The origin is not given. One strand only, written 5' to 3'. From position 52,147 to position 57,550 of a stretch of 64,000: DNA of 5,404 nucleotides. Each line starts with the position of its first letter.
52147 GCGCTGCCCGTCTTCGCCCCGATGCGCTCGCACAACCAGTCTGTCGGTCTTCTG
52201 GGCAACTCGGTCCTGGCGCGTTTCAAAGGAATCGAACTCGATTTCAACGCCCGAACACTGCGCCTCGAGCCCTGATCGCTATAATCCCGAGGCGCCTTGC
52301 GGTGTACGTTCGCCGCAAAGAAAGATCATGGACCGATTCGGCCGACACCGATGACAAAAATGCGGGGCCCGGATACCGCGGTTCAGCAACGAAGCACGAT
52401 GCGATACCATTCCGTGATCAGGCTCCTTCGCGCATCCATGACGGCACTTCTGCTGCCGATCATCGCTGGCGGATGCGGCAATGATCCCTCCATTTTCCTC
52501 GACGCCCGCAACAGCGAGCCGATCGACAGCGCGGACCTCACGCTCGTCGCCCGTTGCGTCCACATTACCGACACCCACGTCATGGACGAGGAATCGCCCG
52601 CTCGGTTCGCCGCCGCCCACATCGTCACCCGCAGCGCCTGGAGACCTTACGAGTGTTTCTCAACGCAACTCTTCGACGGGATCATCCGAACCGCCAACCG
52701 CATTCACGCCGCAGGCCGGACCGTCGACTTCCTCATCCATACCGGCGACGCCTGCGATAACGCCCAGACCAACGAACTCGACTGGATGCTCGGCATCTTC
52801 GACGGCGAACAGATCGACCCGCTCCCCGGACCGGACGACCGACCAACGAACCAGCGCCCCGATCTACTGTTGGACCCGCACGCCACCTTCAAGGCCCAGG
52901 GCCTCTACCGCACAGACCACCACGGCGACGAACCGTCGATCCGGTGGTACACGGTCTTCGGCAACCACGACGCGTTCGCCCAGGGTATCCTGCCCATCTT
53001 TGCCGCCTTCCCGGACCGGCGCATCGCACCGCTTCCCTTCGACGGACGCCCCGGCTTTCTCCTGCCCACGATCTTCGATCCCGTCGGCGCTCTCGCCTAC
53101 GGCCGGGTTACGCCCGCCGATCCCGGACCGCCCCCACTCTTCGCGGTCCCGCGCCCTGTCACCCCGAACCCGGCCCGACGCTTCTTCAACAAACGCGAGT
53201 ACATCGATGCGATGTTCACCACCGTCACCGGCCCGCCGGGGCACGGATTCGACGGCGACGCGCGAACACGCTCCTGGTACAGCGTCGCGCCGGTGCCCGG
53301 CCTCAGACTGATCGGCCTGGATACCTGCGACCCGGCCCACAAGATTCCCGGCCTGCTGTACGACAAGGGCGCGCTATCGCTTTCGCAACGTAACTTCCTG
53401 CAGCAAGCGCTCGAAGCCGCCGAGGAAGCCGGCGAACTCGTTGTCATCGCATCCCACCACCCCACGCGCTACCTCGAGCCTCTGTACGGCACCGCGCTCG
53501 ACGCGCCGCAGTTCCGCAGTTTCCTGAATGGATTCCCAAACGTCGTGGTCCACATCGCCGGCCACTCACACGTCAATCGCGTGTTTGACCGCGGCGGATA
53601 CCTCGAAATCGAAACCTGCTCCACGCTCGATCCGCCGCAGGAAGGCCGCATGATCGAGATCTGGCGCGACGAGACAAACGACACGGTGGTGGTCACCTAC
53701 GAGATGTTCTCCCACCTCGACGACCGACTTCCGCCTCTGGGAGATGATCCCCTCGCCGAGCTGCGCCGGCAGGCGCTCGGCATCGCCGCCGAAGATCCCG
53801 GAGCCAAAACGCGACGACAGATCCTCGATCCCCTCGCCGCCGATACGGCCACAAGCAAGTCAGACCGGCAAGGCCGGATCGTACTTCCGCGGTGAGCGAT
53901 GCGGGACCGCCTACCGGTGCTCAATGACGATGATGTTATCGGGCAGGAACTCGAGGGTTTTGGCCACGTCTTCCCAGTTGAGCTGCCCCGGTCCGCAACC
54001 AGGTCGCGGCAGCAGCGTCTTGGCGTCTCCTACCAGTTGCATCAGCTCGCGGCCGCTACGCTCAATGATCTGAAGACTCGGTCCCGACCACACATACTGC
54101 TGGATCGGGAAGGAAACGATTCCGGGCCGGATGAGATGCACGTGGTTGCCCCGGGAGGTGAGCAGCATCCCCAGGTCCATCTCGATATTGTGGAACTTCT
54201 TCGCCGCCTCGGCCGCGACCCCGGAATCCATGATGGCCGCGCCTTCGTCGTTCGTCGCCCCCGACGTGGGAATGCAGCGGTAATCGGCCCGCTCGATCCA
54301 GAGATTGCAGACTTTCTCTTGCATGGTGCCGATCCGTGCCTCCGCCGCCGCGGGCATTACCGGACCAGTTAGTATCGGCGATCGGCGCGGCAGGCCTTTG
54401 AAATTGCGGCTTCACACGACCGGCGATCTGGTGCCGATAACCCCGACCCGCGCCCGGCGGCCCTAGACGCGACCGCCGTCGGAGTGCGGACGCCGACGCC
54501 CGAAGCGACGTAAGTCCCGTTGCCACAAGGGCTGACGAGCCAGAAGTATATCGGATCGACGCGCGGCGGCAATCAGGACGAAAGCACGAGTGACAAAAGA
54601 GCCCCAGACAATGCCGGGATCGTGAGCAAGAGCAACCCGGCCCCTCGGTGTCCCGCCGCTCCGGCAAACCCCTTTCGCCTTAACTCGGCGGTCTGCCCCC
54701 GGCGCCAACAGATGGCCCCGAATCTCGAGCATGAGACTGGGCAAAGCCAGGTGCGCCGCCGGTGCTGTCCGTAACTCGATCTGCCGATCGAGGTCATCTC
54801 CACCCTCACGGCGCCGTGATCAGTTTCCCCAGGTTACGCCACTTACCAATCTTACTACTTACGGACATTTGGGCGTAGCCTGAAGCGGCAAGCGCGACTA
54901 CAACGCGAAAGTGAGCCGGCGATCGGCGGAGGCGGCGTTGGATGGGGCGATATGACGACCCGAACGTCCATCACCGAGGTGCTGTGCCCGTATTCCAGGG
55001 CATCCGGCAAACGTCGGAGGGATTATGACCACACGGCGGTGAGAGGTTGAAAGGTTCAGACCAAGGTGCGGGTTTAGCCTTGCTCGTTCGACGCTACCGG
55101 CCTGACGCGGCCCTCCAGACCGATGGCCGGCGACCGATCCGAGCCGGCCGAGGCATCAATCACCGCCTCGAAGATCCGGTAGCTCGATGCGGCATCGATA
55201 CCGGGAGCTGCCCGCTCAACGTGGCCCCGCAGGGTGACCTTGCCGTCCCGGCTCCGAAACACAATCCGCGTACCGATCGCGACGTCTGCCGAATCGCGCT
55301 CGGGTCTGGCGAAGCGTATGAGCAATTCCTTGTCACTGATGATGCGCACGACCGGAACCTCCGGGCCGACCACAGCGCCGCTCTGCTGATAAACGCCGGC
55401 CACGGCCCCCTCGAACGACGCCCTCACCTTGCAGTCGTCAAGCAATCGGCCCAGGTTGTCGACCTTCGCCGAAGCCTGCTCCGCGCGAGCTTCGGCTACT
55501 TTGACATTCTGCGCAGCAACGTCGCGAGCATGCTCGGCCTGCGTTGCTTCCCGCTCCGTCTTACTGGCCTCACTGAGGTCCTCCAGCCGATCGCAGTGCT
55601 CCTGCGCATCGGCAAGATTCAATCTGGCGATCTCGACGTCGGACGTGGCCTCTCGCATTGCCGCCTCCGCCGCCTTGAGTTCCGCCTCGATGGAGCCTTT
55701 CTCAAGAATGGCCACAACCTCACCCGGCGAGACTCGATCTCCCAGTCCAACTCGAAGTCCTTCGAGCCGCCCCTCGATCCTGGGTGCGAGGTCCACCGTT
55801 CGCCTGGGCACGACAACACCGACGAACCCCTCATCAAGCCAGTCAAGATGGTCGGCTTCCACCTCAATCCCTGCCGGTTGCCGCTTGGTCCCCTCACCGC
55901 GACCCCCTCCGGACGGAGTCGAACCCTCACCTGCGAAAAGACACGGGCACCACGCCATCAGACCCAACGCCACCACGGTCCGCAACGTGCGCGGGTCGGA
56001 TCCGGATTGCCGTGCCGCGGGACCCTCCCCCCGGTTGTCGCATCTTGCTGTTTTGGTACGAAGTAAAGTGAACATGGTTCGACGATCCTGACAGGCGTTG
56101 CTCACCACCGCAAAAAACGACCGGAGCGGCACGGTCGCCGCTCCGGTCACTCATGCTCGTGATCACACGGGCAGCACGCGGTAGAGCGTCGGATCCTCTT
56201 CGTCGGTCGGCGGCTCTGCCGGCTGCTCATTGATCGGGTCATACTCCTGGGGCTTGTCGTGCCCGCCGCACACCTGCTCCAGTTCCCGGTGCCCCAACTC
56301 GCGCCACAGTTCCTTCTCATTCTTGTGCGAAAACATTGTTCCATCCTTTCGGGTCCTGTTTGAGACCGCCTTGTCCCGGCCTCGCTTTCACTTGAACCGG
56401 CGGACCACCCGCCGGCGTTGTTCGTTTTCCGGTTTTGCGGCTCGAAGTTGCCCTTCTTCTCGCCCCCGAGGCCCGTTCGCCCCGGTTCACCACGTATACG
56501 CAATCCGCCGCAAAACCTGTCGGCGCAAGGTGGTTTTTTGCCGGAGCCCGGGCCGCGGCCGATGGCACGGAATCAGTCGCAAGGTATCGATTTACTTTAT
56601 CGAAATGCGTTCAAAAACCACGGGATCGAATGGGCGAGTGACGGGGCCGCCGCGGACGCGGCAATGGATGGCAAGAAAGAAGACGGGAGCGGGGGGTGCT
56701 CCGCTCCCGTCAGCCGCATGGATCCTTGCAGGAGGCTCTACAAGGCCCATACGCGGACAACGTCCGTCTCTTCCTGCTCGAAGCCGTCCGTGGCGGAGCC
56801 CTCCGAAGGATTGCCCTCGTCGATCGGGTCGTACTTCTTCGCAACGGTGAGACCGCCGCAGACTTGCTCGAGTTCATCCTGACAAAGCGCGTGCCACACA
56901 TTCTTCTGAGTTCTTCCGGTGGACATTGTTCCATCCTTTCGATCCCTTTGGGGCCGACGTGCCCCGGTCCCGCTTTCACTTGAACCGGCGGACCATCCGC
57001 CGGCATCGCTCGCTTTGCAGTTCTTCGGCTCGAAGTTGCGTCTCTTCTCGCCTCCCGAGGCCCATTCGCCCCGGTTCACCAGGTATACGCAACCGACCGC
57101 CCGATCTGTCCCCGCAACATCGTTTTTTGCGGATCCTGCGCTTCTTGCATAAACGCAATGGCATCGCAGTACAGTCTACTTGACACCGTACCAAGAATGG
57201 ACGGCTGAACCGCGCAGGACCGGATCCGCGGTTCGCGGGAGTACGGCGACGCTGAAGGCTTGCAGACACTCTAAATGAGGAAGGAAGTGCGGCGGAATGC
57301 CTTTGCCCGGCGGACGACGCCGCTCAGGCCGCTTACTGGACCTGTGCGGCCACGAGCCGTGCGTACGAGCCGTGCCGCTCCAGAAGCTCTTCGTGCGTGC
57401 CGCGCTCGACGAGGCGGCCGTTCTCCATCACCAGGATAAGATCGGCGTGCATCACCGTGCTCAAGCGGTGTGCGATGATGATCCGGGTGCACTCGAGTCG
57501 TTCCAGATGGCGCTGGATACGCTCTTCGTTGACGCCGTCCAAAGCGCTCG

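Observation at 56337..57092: Each peptide gene carries a ~150-nt 5' leader that is more conserved than its coding sequence, is demonstrably non-coding, and folds into shared hairpins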

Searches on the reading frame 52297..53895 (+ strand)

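Call 27: search_protein_families(library=pfam, proteins=[window:52297-53895:+], max_evalue=0.01)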
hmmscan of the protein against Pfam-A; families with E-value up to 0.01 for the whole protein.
window:52297-53895:+ (532 aa): 1 family
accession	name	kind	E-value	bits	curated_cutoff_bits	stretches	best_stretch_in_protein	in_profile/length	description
PF00149.33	Metallophos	-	4.2e-09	37.5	21.5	1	86-236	2-81/191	Calcineurin-like phosphoesterase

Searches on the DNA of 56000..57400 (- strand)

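Call 6: search_rna_families(source=window, start=56000, end=57400, threshold=evalue, max_evalue=10, show_alignments=3)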
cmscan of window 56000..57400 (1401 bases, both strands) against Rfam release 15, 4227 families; matches with E-value up to 10: 9.
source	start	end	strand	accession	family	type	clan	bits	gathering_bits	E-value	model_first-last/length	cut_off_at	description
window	56121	56146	-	RF03819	mir-Ro6-3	Gene; miRNA;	-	20.5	79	3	1-72/72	no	mir-Ro6-3 microRNA precursor family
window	56676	56742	-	RF00107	FinP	Gene;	CL00016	19.7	45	0.66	1-76/76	no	FinP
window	56098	56148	+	RF01744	livK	Cis-reg;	-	19.1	65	5.4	1-84/84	no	livK RNA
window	57298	57337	-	RF01074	RF_site1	Cis-reg; frameshift_element;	-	18.3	40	2.4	1-40/40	no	Putative RNA-dependent RNA polymerase ribosomal frameshift site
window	56675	56717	-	RF03778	mir-483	Gene; miRNA;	-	16.9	60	5.8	1-75/75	no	mir-483 microRNA precursor family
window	56685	56710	+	RF02814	Sso133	Gene; sRNA;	-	16.6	44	4.2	33-58/73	no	Sulfolobus sRNA133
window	56122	56147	+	RF02814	Sso133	Gene; sRNA;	-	16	44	6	33-58/73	no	Sulfolobus sRNA133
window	56114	56151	+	RF02735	Sernc350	Gene; antisense;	-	15.2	50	0.37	73-110/513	no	Saccharopolyspora sRNA 350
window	56026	56113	-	RF02166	PVT1_3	Gene; lncRNA;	-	12.8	45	1.8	1-95/95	no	Pvt1 oncogene conserved region 3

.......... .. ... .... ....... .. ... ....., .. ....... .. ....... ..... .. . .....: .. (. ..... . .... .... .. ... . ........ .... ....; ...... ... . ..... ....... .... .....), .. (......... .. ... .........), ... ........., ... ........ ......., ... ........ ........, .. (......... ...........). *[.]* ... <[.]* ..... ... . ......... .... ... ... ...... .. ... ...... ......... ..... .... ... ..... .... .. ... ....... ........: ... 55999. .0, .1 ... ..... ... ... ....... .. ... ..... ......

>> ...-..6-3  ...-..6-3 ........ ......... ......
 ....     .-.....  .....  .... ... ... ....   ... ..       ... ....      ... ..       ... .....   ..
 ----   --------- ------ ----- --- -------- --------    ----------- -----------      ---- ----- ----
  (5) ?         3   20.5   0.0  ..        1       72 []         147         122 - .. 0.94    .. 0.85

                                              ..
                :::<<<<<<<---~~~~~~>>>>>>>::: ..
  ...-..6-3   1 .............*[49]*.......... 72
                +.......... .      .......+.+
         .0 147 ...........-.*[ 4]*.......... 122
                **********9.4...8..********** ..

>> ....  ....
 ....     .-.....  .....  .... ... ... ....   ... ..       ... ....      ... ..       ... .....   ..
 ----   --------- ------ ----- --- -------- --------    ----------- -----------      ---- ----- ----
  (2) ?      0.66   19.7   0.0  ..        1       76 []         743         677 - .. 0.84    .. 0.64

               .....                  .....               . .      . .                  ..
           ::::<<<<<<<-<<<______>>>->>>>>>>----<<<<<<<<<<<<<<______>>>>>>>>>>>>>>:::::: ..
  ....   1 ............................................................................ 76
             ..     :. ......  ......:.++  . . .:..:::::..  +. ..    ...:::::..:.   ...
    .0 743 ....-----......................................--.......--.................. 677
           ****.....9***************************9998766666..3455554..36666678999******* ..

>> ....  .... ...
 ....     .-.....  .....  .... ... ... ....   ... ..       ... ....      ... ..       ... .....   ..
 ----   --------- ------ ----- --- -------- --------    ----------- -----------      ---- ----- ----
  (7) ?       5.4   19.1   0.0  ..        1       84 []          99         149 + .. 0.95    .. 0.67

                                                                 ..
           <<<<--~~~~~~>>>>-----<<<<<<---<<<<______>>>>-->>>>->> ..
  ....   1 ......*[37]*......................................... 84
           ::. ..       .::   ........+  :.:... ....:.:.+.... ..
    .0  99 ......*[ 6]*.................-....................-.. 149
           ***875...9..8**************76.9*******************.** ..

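Call 32: search_dna_similar(query=window:56330-56545:-, collection=plasmids, mode=distant, max_evalue=1, max_rows=10)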
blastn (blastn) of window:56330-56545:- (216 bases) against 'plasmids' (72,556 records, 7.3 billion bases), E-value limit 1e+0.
Records with a match: 1; places in all: 1; records where one place covers at least 80% of the query: 0.
Best place of each record, by identity: 90-95% 1.
By first word of the organism name: Rhizobium 1.
By predicted mobility (MOB-suite, as given by PLSDB): non-mobilizable 1.
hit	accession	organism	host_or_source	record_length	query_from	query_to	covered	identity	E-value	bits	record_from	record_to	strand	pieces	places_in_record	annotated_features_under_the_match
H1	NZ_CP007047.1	Rhizobium leguminosarum bv. trifolii WSM1689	root nodule of Trifolium uniflorum ...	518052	108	134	13%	92.6%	6e-1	41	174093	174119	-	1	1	none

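Call 33: build_rna_model(alignment_id=A2)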
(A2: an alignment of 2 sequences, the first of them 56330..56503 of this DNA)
Model R1 built from alignment A2 (2 sequences, 175 columns); structure: RNAalifold consensus.
model positions 175; base pairs 45; branch points 5; effective number of sequences 0.81; information 0.591 bits per position. Calibrated on 0.2 Mb of random sequence (short: E-values are rough).
structure used (alignment columns):
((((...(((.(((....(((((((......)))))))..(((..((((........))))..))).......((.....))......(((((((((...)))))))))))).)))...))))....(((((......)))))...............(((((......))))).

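Call 34: search_with_rna_model(model_id=R1, sources=[window, L001, L002, L003, L004, L005, L006, L007, L008, L009, L010, L011, L040, L045, L083, L084, L086, L016, L023, L031, L033, L027, L012, L019, L030, L039, L049, L057], max_evalue=10)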
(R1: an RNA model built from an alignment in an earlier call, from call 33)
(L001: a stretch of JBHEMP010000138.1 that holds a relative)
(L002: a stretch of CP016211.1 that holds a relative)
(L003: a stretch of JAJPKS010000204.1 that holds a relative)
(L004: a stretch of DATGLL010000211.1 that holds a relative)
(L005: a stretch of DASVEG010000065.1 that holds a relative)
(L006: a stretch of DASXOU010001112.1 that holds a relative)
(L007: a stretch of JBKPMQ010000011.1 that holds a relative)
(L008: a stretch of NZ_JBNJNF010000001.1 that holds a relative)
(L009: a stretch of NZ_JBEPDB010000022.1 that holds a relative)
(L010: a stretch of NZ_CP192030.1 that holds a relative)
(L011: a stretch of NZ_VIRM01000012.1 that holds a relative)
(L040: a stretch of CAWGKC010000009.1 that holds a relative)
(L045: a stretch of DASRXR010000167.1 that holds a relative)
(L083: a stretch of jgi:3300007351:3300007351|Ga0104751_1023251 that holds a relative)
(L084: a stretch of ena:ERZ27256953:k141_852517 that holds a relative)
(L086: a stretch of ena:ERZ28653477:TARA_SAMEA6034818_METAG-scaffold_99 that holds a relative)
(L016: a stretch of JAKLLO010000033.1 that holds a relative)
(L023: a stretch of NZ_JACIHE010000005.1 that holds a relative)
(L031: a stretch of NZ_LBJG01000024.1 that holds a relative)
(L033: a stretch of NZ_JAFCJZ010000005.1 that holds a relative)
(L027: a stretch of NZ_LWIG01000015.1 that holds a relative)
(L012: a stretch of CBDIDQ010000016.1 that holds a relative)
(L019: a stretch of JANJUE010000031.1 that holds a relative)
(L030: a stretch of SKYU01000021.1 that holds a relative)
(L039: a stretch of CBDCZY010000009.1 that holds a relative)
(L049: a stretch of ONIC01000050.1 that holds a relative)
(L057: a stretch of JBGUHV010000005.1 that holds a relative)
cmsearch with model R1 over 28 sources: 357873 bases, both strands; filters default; matches with E-value up to 10: 6.
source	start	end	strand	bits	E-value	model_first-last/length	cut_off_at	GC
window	56920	57092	-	209.1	1.1e-50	1-175/175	no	0.61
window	56330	56503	-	205.1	1.1e-49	1-175/175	no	0.6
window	46332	46444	-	11.1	1.2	1-175/175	no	0.6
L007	9163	9264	-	10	2.2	1-175/175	no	0.65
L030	2712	2745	-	8.8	4.4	74-109/175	no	0.74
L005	4313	4339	-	8.7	4.7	83-109/175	no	0.89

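Call 47: search_with_rna_model(model_id=R1, sources=[L087, L088, L089, L090, L091, L085], max_evalue=10, filters=off)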
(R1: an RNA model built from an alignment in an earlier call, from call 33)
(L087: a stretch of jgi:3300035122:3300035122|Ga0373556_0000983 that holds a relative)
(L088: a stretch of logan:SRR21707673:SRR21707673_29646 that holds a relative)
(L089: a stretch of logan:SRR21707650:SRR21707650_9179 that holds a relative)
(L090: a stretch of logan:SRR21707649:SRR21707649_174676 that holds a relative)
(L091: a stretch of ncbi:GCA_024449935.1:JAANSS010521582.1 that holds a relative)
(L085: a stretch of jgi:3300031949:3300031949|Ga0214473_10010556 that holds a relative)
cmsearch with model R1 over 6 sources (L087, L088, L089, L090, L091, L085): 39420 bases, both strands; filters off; matches with E-value up to 10: 26.
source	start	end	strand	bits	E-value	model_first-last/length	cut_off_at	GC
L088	5007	5083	+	12.9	0.046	1-175/175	no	0.68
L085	2981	3060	+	7.7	0.93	1-175/175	no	0.69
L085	1719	1810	+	7.7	0.95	1-175/175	no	0.6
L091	2337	2412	+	6.1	2.4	1-175/175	no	0.7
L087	5431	5504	+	5.9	2.6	19-109/175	no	0.73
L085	8485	8656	+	5.8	2.8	1-175/175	no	0.63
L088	642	667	-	5.8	2.8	84-109/175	no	0.81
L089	646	671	-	5.8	2.8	84-109/175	no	0.81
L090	642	667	-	5.8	2.8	84-109/175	no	0.81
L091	2276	2298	-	5.4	3.7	87-109/175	no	0.83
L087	7187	7205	+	5.3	3.8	90-108/175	no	0.84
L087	6226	6240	+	5.2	4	92-106/175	no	0.8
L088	5147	5168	+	5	4.6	88-109/175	no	0.95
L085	4170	4255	+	4.9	4.7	1-175/175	no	0.69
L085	4945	5025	+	4.7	5.5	1-175/175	no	0.64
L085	5733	5791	-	4.6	5.6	1-175/175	no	0.51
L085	898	964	+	4.6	5.7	1-175/175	no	0.76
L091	5449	5461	+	4.5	6.2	93-105/175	no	0.92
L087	4615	4629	-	4.1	7.5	92-106/175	no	0.8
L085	10257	10276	-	4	8.2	19-38/175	no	0.8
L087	284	302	-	3.9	8.5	90-108/175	no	0.89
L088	2717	2740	-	3.8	8.9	42-65/175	no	0.71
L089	2721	2744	-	3.8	8.9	42-65/175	no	0.71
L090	2717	2740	-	3.8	8.9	42-65/175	no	0.71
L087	4615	4629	+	3.7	9.6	92-106/175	no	0.8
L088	4625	4643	+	3.7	9.9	19-38/175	no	0.84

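Call 62: search_rna_families(source=window, start=56325, end=56550, threshold=evalue, max_evalue=10)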
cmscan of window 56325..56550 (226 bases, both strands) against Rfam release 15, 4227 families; matches with E-value up to 10: 0.
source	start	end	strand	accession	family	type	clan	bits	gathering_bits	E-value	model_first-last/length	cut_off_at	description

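Call 63: search_rna_families(source=window, start=56915, end=57140, threshold=evalue, max_evalue=10)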
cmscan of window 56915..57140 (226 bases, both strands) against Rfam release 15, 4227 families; matches with E-value up to 10: 2.
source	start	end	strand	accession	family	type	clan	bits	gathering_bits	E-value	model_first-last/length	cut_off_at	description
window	57045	57062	-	RF00175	HIV-1_DIS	Cis-reg;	-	13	35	7.8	1-40/40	no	Human immunodeficiency virus type 1 dimerisation initiation site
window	56965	57075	-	RF02001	group-II-D1D4-3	Intron;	CL00102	12.1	32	2.5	1-170/170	no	Group II catalytic intron D1-D4-3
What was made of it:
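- On Any Rfam 15 family (including ZTP, guanidine-I, glycine, c-di-GMP-I/II, cobalamin, glutamine-II/Downstream-peptide): No relevant hit at E <= 10 on 1.4 kb (call 6) or on each leader alone (calls 62, 63).
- Closest known: Downstream-peptide motif / glutamine-II riboswitch. Different: No covariance-model match, even at E <= 10 (calls 6, 62, 63).
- No Rfam class matches, even at E <= 10 (calls 6, 62, 63).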
